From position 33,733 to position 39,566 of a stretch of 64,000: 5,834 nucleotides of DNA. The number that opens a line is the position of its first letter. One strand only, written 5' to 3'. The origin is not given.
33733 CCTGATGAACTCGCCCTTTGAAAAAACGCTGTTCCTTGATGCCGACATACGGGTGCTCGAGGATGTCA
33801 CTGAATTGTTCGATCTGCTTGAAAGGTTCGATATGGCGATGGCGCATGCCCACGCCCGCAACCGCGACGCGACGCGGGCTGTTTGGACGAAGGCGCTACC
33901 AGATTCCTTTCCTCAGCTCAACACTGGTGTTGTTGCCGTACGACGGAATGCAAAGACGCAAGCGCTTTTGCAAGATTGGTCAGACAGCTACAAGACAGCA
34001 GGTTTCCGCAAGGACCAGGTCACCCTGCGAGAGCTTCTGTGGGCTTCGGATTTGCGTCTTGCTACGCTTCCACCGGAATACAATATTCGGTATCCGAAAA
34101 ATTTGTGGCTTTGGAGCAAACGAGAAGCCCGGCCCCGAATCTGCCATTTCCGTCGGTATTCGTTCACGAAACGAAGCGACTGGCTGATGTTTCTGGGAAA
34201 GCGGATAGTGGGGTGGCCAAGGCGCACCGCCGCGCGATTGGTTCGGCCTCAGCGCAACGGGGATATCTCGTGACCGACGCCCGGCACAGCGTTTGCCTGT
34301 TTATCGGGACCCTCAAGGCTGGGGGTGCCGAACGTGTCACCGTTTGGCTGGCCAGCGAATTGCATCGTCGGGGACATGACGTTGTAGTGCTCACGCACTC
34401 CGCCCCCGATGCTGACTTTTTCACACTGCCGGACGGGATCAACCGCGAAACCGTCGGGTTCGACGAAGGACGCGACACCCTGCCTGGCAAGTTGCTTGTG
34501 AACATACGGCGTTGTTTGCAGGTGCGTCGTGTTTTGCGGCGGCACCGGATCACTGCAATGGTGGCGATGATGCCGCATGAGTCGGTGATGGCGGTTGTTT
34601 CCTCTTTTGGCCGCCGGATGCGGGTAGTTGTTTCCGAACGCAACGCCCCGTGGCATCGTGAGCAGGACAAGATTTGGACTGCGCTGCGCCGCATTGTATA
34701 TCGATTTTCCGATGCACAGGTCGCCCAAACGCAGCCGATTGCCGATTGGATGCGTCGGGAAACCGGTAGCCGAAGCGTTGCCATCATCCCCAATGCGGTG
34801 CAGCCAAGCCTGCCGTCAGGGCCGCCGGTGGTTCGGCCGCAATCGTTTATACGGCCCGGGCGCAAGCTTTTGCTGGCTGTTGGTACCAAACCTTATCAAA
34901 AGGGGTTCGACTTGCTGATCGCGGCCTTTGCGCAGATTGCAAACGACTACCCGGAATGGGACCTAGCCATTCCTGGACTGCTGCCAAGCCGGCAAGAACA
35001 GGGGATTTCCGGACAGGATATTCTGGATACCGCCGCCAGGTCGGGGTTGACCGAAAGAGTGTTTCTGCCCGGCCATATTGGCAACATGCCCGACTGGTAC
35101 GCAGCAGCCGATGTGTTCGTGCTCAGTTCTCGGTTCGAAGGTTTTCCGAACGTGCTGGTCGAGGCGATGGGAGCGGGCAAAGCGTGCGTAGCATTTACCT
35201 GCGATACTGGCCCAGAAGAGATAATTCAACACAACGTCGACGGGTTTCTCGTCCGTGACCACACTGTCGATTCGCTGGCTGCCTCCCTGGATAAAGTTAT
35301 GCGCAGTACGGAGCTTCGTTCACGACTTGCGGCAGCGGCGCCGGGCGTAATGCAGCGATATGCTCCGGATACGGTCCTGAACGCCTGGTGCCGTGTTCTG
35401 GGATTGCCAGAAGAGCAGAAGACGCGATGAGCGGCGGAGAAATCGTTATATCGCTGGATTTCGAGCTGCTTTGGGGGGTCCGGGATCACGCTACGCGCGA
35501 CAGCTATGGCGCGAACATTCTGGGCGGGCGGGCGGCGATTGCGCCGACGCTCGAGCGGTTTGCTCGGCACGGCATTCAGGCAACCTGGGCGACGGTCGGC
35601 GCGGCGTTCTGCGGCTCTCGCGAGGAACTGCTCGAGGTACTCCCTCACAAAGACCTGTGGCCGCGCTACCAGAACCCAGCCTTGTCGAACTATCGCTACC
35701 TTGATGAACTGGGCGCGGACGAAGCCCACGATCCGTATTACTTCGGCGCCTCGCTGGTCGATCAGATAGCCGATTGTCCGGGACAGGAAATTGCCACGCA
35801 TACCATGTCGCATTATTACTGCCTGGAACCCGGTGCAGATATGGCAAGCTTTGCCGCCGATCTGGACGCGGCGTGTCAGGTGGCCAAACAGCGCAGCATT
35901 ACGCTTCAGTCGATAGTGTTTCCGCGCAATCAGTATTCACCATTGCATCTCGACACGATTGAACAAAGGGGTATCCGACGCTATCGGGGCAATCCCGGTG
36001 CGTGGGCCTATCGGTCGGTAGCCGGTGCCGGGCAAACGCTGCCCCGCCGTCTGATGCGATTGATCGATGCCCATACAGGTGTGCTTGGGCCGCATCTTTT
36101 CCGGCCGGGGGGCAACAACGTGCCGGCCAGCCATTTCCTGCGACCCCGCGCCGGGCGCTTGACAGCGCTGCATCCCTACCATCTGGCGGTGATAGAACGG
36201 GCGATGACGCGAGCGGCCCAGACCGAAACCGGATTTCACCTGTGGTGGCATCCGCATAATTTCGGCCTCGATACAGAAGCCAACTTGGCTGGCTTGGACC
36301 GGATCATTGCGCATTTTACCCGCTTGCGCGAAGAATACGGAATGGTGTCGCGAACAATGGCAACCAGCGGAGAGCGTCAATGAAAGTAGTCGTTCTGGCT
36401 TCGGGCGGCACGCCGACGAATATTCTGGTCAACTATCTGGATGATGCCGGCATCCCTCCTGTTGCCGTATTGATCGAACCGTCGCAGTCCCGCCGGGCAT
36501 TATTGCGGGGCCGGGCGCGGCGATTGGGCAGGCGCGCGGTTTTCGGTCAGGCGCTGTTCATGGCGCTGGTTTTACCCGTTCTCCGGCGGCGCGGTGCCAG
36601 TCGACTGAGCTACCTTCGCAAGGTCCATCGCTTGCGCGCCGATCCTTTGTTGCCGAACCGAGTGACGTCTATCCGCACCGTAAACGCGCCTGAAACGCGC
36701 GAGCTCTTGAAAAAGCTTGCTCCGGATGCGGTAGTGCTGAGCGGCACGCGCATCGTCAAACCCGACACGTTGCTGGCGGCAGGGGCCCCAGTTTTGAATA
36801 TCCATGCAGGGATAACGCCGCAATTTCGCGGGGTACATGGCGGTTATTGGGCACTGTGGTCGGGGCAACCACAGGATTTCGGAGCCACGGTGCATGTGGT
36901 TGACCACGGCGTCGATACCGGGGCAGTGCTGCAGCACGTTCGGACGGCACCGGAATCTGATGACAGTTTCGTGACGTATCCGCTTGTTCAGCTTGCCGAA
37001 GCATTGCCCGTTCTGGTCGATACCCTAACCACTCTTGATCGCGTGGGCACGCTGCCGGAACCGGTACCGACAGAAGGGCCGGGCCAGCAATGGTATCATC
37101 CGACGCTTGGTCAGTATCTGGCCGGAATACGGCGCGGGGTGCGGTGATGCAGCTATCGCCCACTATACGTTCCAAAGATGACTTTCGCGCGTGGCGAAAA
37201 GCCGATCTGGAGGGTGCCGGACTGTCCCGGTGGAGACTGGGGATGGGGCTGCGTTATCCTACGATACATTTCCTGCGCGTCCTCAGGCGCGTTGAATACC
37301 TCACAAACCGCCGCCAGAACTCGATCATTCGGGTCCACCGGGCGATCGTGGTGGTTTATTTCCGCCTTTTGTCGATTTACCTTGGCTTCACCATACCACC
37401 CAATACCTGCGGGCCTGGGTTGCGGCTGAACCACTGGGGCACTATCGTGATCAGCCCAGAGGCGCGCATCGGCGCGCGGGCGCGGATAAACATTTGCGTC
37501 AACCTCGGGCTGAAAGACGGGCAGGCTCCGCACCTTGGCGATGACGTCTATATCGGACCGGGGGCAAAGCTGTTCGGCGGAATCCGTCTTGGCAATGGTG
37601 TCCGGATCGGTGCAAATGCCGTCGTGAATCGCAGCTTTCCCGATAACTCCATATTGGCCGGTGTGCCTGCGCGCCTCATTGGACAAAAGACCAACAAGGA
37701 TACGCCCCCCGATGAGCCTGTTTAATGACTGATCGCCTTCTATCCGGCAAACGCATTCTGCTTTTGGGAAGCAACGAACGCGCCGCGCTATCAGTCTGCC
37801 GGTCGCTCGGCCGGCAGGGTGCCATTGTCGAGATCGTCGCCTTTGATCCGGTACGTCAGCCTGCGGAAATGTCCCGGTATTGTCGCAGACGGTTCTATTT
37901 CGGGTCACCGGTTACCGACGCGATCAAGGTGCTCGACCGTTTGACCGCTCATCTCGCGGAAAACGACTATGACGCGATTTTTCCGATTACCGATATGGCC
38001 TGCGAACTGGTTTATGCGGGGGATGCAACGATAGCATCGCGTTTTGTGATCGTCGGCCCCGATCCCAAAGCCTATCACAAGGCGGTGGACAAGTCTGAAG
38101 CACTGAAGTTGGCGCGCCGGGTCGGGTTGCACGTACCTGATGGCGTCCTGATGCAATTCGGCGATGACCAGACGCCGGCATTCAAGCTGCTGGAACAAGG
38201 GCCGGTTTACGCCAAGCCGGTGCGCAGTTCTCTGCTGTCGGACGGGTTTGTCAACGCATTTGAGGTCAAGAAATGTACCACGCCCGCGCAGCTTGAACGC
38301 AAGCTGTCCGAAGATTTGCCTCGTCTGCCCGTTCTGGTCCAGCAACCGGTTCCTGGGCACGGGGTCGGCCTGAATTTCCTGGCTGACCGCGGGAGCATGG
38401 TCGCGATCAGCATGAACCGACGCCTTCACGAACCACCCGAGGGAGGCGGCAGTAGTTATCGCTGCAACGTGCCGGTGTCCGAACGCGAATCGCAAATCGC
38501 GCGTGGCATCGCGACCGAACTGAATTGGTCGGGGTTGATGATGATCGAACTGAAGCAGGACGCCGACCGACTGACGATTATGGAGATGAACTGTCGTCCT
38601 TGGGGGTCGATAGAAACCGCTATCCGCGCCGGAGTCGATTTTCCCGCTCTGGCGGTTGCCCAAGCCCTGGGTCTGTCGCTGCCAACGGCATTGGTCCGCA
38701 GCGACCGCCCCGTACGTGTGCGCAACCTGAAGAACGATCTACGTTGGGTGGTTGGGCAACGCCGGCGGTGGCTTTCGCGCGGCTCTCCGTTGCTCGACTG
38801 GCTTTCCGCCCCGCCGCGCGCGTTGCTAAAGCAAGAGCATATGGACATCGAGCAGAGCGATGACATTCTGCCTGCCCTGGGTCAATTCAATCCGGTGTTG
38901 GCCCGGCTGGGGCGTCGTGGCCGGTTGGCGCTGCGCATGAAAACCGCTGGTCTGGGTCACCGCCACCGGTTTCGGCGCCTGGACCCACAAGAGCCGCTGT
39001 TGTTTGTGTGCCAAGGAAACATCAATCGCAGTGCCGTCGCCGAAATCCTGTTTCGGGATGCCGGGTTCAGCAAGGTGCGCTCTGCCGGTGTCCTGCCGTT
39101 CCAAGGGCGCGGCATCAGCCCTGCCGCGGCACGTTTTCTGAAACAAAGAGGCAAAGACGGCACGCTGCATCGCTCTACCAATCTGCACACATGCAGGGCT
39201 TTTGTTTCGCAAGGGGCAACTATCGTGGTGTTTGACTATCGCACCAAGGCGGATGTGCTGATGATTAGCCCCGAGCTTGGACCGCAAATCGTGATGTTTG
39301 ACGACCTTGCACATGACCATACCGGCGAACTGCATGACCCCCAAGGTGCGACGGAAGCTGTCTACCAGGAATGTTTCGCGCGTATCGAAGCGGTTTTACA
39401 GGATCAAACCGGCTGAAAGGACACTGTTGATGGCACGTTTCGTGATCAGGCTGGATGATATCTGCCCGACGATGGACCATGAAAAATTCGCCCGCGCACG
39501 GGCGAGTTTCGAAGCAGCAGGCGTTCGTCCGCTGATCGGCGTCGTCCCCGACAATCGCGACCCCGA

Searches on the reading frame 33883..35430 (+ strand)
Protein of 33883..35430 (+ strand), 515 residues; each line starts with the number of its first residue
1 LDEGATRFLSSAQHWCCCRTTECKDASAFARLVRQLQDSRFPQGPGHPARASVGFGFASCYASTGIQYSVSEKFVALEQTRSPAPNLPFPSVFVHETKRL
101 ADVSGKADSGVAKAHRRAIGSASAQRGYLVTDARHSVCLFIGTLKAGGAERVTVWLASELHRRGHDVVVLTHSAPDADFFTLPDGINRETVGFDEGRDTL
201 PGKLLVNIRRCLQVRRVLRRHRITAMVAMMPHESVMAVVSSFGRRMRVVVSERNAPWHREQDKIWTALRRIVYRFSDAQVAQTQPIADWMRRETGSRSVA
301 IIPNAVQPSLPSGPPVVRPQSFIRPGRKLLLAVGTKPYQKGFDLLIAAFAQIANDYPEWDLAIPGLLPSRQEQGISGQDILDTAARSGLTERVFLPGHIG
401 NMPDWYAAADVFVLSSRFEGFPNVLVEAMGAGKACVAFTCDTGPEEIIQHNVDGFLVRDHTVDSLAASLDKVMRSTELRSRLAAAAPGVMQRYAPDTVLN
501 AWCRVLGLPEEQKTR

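Call 45: search_protein_families(library=ncbifam, proteins=[window:33883-35430:+], max_evalue=0.00001)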
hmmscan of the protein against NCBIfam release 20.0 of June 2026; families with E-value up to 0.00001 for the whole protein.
window:33883-35430:+ (515 aa): 20 families
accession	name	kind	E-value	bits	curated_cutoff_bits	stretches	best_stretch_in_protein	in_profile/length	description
NF050056.1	ProtGlycPglH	equivalog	1.1e-26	93.8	600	1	137-504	3-348/354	GalNAc-alpha-(1->4)-GalNAc-alpha-(1->3)-diNAcBac-PP-undecaprenol alpha-1,4-N-acetyl-D-galactosaminyltransferase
TIGR03088.1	stp2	hypoth_equivalog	2.2e-19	69.8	409.05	1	137-499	4-363/374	TIGR03088 family PEP-CTERM/XrtA system glycosyltransferase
NF050063.1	ProtGlycPglJ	equivalog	8.6e-18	64.7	500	1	137-485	4-342/363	N-acetylgalactosamine-N,N'-diacetylbacillosaminyl-diphospho-undecaprenol 4-alpha-N-acetylgalactosaminyltransferase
NF041876.1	EPS_EpsE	equivalog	1.9e-15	57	400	1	330-486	217-372/389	exopolysaccharide biosynthesis GT4 family glycosyltransferase EpsE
NF038229.1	Glyco4_Geo_Pelo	equivalog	1.3e-14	54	400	1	297-497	133-324/338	GPMC system family 4 glycosyltransferase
NF011726.0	PRK15179.1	equivalog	2.9e-14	52.3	733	1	378-464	561-646/694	Vi polysaccharide biosynthesis protein TviE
TIGR04047.1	MSMEG_0565_glyc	hypoth_equivalog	4.8e-14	52.2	259.85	1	153-495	18-360/373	MSMEG_0565 family glycosyltransferase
TIGR03999.1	thiol_BshA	equivalog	1e-13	51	273.7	1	377-499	241-363/375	N-acetyl-alpha-D-glucosaminyl L-malate synthase BshA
NF047881.1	glyco_SdgB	exception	3e-13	49.3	800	1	374-506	361-493/496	serine-aspartate repeat adhesin O-glycosyltransferase SdgB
NF047880.1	glyco_SdgA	exception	5.8e-13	48.2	800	1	378-506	359-487/488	serine-aspartate repeat adhesin O-glycosyltransferase SdgA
NF012028.0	PRK15484.1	subfamily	1.2e-12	47.7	618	1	288-501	152-370/380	lipopolysaccharide N-acetylglucosaminyltransferase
NF007396.0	PRK09922.1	equivalog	2.1e-12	46.6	385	1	410-476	261-327/361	lipopolysaccharide 1,6-galactosyltransferase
TIGR03449.1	mycothiol_MshA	equivalog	6.7e-11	41.7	462.5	1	326-493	219-387/406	D-inositol-3-phosphate glycosyltransferase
NF012034.0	PRK15490.1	equivalog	3.3e-09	35.7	813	1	384-491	448-550/578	Vi polysaccharide biosynthesis glycosyltransferase TviE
TIGR04063.1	stp3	hypoth_equivalog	2.1e-08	33.5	442.05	1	288-486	171-371/397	TIGR04063 family PEP-CTERM/XrtA system glycosyltransferase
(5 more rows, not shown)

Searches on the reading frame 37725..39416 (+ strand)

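Call 45: search_protein_families(library=ncbifam, proteins=[window:37725-39416:+], max_evalue=0.00001)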
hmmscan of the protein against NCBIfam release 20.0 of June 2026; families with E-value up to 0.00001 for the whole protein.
window:37725-39416:+ (563 aa): 2 families
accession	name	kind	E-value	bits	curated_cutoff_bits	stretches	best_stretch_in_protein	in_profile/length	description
NF009402.0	PRK12767.1-1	equivalog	3.8e-06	25.9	218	1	24-306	19-288/329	carbamoyl phosphate synthase-like protein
NF007520.0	PRK10126.1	equivalog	5.3e-06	26.9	243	0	425-552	5-129/147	low molecular weight protein-tyrosine-phosphatase Wzb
